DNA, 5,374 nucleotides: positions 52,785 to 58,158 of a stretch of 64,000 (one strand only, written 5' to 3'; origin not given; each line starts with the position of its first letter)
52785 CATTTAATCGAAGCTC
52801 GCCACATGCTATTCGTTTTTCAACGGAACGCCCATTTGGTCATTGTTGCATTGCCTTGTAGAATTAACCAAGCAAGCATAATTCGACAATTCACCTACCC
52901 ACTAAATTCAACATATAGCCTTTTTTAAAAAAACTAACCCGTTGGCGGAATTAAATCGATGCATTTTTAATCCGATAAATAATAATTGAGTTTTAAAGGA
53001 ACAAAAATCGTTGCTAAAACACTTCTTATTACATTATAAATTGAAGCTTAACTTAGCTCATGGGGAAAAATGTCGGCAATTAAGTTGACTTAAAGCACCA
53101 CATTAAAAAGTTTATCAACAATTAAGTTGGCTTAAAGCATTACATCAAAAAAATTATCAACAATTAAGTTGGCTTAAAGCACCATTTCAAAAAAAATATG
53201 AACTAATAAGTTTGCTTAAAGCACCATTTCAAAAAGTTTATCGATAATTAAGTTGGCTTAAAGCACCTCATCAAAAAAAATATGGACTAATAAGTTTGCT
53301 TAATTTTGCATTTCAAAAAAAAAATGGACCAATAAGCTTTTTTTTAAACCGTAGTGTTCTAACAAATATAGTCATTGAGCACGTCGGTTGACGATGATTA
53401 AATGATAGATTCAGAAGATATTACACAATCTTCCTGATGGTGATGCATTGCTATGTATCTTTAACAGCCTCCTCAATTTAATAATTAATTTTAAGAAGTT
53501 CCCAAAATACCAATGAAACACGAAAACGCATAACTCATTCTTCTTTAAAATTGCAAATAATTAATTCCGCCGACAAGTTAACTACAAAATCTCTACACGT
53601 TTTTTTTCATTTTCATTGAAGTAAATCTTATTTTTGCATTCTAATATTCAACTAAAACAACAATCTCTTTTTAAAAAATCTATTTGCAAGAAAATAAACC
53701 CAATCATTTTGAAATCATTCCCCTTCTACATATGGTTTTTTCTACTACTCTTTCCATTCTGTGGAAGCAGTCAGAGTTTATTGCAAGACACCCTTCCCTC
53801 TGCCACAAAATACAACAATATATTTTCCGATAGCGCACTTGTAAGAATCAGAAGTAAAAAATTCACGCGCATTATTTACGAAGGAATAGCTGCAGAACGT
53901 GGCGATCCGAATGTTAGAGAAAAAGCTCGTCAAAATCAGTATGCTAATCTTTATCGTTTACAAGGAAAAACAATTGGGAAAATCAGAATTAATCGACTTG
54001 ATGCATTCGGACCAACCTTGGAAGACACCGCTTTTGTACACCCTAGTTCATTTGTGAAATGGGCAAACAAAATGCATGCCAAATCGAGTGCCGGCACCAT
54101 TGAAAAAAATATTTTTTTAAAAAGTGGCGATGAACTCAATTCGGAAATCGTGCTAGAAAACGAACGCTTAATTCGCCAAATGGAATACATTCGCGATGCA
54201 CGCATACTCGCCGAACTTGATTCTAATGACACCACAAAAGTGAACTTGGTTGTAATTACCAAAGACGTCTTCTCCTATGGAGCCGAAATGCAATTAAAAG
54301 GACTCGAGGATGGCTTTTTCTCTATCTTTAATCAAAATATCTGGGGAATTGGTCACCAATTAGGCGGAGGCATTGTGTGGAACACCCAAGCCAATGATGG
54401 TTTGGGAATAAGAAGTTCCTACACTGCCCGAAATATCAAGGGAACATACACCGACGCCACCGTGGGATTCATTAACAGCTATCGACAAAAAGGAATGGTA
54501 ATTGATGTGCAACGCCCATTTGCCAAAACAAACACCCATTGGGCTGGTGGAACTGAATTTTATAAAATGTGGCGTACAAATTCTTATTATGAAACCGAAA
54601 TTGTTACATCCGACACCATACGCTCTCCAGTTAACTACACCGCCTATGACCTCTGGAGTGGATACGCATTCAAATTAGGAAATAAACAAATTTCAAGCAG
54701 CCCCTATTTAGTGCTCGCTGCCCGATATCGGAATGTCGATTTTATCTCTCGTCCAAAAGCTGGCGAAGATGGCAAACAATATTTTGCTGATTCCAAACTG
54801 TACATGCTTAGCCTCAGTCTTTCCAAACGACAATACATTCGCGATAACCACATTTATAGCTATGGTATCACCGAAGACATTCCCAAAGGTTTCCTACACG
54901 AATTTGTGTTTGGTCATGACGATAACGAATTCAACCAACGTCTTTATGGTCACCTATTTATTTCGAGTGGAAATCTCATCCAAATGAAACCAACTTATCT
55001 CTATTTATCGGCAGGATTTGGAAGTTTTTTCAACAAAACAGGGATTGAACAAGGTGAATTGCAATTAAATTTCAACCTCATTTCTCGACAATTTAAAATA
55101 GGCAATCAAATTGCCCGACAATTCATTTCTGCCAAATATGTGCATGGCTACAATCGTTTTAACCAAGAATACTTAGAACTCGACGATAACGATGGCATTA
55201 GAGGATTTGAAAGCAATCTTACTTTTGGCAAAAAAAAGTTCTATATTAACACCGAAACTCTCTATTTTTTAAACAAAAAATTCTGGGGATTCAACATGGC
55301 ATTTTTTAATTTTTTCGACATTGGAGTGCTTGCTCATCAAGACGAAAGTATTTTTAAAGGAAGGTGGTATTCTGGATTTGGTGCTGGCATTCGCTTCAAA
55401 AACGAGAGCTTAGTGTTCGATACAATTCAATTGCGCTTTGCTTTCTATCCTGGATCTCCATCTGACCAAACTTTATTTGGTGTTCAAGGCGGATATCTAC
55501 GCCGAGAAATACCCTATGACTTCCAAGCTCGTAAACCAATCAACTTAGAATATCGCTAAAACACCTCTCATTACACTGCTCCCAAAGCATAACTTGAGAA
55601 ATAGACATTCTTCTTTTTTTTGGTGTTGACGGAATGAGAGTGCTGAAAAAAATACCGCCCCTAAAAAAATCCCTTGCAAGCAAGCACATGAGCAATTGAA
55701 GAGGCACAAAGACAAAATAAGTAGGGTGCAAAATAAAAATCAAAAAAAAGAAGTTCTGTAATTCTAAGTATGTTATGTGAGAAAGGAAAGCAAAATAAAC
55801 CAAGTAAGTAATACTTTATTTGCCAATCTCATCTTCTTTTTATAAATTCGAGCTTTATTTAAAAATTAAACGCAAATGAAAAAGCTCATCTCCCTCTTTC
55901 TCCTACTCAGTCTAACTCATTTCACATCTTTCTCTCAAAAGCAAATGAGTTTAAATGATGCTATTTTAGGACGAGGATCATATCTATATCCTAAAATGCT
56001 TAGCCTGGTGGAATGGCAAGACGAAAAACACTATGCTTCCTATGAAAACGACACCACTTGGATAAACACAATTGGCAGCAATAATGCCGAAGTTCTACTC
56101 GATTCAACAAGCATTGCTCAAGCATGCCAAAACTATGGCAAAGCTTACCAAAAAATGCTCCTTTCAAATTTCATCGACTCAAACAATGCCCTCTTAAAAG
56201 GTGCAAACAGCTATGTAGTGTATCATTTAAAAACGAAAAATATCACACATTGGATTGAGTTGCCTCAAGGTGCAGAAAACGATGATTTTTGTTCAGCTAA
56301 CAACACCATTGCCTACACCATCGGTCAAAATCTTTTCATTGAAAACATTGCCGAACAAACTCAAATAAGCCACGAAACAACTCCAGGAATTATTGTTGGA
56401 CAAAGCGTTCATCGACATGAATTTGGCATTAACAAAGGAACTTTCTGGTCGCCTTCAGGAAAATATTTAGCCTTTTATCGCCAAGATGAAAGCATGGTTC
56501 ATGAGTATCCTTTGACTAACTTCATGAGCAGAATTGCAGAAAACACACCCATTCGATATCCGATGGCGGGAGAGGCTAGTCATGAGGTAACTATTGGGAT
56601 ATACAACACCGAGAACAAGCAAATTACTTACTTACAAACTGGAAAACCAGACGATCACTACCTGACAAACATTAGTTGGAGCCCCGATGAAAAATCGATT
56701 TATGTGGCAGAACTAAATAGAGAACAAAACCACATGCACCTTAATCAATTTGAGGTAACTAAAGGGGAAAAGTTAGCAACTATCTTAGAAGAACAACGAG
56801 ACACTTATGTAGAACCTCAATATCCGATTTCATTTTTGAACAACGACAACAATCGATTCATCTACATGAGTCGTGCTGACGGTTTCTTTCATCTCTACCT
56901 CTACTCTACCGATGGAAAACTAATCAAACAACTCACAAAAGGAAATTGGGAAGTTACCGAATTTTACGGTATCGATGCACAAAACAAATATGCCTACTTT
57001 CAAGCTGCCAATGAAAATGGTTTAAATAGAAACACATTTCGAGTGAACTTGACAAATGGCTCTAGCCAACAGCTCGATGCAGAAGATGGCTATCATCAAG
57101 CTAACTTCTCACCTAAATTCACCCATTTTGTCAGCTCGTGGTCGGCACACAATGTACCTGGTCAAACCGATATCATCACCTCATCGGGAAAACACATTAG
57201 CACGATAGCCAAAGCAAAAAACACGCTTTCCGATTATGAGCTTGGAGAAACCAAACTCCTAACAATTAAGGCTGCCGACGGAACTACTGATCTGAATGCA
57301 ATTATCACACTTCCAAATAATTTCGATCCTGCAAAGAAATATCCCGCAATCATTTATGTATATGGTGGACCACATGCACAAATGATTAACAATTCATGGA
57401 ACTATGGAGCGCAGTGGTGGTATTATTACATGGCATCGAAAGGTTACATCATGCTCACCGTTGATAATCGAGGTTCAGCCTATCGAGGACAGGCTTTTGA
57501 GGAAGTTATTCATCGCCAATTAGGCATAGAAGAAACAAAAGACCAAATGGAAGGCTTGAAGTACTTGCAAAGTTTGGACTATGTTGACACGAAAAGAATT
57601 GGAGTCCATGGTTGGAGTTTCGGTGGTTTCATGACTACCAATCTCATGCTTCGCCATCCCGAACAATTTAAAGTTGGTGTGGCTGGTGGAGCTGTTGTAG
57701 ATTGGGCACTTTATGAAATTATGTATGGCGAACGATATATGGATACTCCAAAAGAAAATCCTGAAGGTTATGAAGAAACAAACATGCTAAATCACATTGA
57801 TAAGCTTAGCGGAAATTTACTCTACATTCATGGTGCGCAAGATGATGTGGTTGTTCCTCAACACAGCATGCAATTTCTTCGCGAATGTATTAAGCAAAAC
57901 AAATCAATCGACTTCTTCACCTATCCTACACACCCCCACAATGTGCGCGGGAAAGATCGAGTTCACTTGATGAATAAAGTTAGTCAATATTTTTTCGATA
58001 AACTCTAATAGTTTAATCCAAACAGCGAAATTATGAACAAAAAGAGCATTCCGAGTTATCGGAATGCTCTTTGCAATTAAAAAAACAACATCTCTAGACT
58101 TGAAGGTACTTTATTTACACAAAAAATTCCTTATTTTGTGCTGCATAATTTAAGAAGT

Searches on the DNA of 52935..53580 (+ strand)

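Call 84: search_dna_similar(query=window:52935-53580:+, collection=plasmids, mode=distant, max_evalue=0.001, max_rows=10)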
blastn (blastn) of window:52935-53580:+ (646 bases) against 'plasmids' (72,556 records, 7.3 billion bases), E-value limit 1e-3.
No match.

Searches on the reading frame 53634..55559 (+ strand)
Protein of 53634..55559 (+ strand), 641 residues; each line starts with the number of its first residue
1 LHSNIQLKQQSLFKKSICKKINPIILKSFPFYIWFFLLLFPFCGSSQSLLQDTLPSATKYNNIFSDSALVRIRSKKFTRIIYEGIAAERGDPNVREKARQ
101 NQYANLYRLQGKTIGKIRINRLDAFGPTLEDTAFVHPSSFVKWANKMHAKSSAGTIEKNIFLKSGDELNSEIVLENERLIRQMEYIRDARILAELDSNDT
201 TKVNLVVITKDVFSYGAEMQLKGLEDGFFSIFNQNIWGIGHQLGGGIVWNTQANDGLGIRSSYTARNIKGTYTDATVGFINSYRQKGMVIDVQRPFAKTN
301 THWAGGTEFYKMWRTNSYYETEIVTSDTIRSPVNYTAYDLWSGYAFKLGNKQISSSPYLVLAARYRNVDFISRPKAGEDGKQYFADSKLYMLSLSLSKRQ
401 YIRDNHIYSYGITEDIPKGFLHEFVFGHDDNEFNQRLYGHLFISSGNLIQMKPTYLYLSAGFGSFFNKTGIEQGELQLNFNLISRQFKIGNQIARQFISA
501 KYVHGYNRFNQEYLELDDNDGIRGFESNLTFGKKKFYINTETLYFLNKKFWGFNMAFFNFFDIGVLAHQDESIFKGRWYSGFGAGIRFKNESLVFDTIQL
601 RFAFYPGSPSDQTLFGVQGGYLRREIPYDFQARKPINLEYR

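Call 8: search_protein_families(library=pfam, proteins=[window:53634-55559:+])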
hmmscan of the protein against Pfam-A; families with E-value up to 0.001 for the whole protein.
window:53634-55559:+ (641 aa): 0 families

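Call 56: find_homologous_proteins(query=window:53727-55559:+, max_evalue=1e-20)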
Query window:53727-55559:+ (610 aa): 195 proteins with E <= 1e-20 among 8000 candidates; the best 120 are listed.
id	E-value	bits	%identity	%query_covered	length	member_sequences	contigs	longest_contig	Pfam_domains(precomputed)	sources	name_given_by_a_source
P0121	0.0e+0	1399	100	100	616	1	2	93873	-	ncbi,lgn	ncbi:MAG: hypothetical protein ACK5IJ_06560 [Mangrovibacterium sp.]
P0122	2.6e-282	956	68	98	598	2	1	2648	-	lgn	-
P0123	4.4e-270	916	64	98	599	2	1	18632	-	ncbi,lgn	ncbi:MAG: hypothetical protein ACK5LR_03760 [Mangrovibacterium sp.]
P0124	1.9e-262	891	63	99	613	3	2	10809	-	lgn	-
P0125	3.0e-251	854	64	91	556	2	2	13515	-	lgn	-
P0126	1.2e-182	627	46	99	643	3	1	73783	-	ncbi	-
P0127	4.7e-174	599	45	100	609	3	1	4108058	-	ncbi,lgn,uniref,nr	ncbi:BamA/TamA family outer membrane protein [Mangrovibacterium diazotrophicum]|uniref:Surface antig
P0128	7.1e-170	585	44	100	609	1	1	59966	-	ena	-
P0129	1.5e-168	580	44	99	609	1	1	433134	-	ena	-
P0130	5.4e-165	569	44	99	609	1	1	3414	-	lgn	-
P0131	1.0e-164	568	44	100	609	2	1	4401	-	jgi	-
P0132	3.5e-164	566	44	98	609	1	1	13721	-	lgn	-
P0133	2.4e-163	563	45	98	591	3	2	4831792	-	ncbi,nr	ncbi:hypothetical protein [Mangrovibacterium marinum]|nr:hypothetical protein [Mangrovibacterium mar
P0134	9.8e-163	561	44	99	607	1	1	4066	-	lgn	-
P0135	3.4e-162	559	43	98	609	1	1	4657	-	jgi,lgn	-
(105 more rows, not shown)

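Call 57: find_encoding_contigs(protein=P0121, flank=3000, max_places=5)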
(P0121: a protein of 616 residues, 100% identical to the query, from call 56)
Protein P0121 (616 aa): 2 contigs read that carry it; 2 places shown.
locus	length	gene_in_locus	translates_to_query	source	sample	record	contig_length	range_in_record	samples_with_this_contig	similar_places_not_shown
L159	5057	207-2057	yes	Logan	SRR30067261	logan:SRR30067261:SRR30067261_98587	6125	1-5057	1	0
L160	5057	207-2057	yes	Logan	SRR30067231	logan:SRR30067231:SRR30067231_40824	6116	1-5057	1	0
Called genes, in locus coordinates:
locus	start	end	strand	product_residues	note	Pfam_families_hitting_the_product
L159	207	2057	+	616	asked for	-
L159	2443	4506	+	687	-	PF00930:DPPIV_N, PF07676:PD40 (faint), PF02129:Peptidase_S15 (weak), PF00561:Abhydrolase_1 (faint), PF20434:BD-FAE (faint), PF00326:Peptidase_S9, PF01738:DLH (faint), PF12146:Hydrolase_4 (faint)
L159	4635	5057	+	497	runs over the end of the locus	?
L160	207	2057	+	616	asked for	-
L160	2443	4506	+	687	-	PF00930:DPPIV_N, PF07676:PD40 (faint), PF02129:Peptidase_S15 (weak), PF00561:Abhydrolase_1 (faint), PF20434:BD-FAE (faint), PF00326:Peptidase_S9, PF01738:DLH (faint), PF12146:Hydrolase_4 (faint)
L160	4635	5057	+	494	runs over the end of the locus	?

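Call 58: find_encoding_contigs(protein=P0123, flank=5000, max_places=3)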
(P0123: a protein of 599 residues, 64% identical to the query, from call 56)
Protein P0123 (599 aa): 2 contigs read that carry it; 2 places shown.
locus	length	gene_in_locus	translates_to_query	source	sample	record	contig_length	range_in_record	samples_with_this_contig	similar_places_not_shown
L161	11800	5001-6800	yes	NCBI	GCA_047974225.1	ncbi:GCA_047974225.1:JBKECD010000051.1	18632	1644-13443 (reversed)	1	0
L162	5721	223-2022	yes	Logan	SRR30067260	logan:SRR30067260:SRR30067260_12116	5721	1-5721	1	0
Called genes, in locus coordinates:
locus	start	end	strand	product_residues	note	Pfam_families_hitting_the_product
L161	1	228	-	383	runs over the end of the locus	PF04932:Wzy_C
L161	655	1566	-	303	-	PF00535:Glycos_transf_2, PF13641:Glyco_tranf_2_3, PF13632:Glyco_trans_2_3 (weak)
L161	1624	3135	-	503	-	PF01943:Polysacc_synt, PF03023:MurJ, PF13440:Polysacc_synt_3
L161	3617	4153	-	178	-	PF02357:NusG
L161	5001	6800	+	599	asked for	-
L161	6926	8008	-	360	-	PF01571:GCV_T, PF08669:GCV_T_C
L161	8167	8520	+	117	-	PF01627:Hpt (weak)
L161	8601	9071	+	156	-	PF00583:Acetyltransf_1, PF13673:Acetyltransf_10, PF13508:Acetyltransf_7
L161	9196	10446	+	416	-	PF00155:Aminotran_1_2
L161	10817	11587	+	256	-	PF12667:NigD_N, PF17415:NigD_C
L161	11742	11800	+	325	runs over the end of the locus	PF01544:CorA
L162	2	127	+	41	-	?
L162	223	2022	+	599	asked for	-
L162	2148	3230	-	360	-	PF01571:GCV_T, PF08669:GCV_T_C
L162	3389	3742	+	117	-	PF01627:Hpt (weak)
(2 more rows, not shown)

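Call 59: find_encoding_contigs(protein=P0125, flank=5000, max_places=3)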
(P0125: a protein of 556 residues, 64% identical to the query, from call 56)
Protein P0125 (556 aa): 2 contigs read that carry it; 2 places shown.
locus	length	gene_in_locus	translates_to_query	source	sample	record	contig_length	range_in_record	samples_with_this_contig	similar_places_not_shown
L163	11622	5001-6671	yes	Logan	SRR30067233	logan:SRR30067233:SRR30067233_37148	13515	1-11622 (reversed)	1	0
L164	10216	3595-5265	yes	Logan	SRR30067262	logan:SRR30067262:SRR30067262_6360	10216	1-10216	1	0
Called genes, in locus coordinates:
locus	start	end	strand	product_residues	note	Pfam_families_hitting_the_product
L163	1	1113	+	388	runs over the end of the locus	-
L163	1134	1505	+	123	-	-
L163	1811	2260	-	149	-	PF13420:Acetyltransf_4 (weak), PF13527:Acetyltransf_9 (weak), PF00583:Acetyltransf_1, PF13673:Acetyltransf_10, PF13508:Acetyltransf_7, PF08445:FR47 (weak), PF14542:Acetyltransf_CG (weak)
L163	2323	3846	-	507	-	PF14401:RLAN, PF08443:RimK, PF07478:Dala_Dala_lig_C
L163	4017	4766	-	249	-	-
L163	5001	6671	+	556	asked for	-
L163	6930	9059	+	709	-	PF00930:DPPIV_N, PF02129:Peptidase_S15 (weak), PF20434:BD-FAE (faint), PF00326:Peptidase_S9, PF12146:Hydrolase_4 (faint), PF01738:DLH (faint)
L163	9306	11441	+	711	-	PF10952:DUF2753 (faint), PF07719:TPR_2 (faint), PF13428:TPR_14 (faint)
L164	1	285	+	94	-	?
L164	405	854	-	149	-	PF13420:Acetyltransf_4 (weak), PF13527:Acetyltransf_9 (weak), PF00583:Acetyltransf_1, PF13673:Acetyltransf_10, PF13508:Acetyltransf_7, PF08445:FR47 (weak), PF14542:Acetyltransf_CG (weak)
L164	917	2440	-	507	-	PF14401:RLAN, PF08443:RimK, PF07478:Dala_Dala_lig_C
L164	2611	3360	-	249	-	-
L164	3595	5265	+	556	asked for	-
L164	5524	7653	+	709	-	PF00930:DPPIV_N, PF02129:Peptidase_S15 (weak), PF20434:BD-FAE (faint), PF00326:Peptidase_S9, PF12146:Hydrolase_4 (faint), PF01738:DLH (faint)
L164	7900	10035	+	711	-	PF10952:DUF2753 (faint), PF07719:TPR_2 (faint)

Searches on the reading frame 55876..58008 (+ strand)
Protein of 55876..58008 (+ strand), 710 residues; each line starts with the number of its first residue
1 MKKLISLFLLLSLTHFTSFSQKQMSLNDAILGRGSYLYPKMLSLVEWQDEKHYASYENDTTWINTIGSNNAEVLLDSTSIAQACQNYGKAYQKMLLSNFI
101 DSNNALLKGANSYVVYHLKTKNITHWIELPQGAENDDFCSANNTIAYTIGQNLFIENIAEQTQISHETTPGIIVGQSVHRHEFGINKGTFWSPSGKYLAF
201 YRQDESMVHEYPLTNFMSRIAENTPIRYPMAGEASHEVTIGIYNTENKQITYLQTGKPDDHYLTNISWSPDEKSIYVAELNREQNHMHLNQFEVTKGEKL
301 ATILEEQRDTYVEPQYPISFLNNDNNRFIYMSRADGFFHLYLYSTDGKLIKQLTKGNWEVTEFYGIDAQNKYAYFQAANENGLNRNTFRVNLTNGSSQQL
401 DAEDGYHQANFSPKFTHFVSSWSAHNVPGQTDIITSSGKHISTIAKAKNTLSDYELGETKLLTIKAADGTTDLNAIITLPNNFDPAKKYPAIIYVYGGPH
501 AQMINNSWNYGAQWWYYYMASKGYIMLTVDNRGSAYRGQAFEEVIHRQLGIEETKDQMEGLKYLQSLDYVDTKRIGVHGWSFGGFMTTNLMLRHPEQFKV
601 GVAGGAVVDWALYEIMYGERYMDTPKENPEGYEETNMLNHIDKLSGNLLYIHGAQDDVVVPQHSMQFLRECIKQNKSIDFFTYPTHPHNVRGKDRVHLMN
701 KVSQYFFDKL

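Call 8: search_protein_families(library=pfam, proteins=[window:55876-58008:+])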
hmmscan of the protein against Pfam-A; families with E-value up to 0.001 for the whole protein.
window:55876-58008:+ (710 aa): 11 families
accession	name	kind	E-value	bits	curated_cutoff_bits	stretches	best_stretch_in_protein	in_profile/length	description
PF00930.27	DPPIV_N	-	1.2e-79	268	22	1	109-428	21-353/354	Dipeptidyl peptidase IV (DPP IV) N-terminal region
PF00326.27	Peptidase_S9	-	8.3e-50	169.7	22.6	1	514-708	5-208/213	Prolyl oligopeptidase family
PF02129.25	Peptidase_S15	-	2.7e-09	37.5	23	1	468-613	1-136/262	X-Pro dipeptidyl-peptidase (S15 family)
PF12146.15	Hydrolase_4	-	9.8e-07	28.7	27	0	516-610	24-113/239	Serine aminopeptidase, S33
PF20434.5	BD-FAE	-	1.9e-06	28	26.8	0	623-667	166-211/215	BD-FAE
PF07676.18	PD40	-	3.3e-06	27.4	20.9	0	183-203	8-28/38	WD40-like Beta Propeller Repeat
PF00561.26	Abhydrolase_1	-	4.7e-06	26.9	25.8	0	490-601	1-97/245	alpha/beta hydrolase fold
PF01738.24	DLH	-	8.1e-06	26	21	1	537-688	62-186/217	Dienelactone hydrolase family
PF00756.26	Esterase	-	0.00019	21.7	22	1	472-683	7-221/251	Putative esterase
PF12740.14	PETase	-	0.00028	20.8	28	1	513-589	71-141/263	PET hydrolase-like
PF06500.17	FrsA-like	-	0.00043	19.6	22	1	515-610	214-302/414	Esterase FrsA-like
